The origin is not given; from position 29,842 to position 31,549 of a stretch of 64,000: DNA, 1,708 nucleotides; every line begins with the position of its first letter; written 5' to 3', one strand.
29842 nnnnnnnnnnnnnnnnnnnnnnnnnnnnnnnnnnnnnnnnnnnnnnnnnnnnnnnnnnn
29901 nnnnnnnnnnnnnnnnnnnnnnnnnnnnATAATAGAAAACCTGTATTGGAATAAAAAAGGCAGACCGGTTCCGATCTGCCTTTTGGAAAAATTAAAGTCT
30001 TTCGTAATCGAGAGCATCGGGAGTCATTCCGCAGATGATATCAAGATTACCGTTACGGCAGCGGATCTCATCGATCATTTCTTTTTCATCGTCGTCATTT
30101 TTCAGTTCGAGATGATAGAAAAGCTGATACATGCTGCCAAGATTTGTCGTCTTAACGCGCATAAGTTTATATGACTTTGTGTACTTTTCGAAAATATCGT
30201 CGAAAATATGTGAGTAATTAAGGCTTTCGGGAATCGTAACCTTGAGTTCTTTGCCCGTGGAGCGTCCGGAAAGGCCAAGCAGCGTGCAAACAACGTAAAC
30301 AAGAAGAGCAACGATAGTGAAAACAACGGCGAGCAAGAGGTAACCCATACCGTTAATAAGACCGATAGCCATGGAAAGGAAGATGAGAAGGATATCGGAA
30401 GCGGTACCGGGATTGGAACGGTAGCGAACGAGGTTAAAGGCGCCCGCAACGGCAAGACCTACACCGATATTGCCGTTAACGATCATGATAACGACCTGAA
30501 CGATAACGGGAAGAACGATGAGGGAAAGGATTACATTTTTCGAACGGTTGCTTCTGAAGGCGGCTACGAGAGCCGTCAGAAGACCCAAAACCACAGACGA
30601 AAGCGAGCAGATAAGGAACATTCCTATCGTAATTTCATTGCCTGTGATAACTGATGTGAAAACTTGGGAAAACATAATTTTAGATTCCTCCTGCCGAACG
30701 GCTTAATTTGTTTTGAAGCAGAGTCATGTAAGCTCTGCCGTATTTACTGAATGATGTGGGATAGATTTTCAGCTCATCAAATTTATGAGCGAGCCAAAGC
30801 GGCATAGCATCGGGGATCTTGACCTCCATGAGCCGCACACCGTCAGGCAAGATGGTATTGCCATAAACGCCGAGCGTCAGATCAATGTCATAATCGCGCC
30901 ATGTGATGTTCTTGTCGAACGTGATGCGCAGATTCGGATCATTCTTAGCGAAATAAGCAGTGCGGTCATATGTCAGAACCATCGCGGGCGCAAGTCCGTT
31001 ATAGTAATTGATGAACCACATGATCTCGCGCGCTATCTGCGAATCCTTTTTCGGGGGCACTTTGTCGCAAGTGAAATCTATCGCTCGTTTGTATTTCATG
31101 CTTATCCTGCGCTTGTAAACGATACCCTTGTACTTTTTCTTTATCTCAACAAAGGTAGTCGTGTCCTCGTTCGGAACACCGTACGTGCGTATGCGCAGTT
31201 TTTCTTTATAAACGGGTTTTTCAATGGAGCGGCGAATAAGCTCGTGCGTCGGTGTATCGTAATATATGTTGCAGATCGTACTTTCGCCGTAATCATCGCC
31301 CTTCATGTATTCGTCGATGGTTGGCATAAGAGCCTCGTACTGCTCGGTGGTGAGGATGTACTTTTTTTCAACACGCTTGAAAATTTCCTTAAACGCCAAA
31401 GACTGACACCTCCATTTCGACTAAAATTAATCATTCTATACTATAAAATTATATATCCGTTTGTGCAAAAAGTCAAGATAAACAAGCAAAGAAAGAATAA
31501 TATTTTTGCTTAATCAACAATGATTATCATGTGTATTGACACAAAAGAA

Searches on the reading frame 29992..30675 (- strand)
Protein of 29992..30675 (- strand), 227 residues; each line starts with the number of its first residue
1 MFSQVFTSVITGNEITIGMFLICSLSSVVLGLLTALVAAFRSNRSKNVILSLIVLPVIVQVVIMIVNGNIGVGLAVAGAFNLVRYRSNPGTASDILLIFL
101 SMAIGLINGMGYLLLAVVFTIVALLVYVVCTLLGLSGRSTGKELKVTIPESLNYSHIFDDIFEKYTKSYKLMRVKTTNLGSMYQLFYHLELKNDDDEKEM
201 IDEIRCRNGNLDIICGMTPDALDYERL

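Call 57: search_protein_families(library=pfam, proteins=[window:29992-30675:-], max_evalue=0.00001)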
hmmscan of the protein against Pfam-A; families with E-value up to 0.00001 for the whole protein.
window:29992-30675:- (227 aa): 1 family
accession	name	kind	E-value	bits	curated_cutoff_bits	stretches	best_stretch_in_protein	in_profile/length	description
PF16316.10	DUF4956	-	1.6e-14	54.5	30.6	1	36-174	10-156/169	Domain of unknown function (DUF4956)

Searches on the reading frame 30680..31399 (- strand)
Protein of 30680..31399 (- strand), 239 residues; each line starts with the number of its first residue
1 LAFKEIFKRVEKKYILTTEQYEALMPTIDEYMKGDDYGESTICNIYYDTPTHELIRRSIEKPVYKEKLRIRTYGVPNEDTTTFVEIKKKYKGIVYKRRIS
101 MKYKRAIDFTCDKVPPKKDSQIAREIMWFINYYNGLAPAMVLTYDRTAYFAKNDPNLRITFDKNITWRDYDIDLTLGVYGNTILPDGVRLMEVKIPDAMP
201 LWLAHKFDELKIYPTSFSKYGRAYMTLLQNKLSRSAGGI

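Call 57: search_protein_families(library=pfam, proteins=[window:30680-31399:-], max_evalue=0.00001)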
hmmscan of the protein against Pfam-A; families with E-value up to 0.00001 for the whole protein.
window:30680-31399:- (239 aa): 1 family
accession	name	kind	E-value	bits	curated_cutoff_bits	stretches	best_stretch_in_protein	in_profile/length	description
PF09359.15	VTC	-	9.2e-43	146.9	23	1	9-227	2-234/235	VTC domain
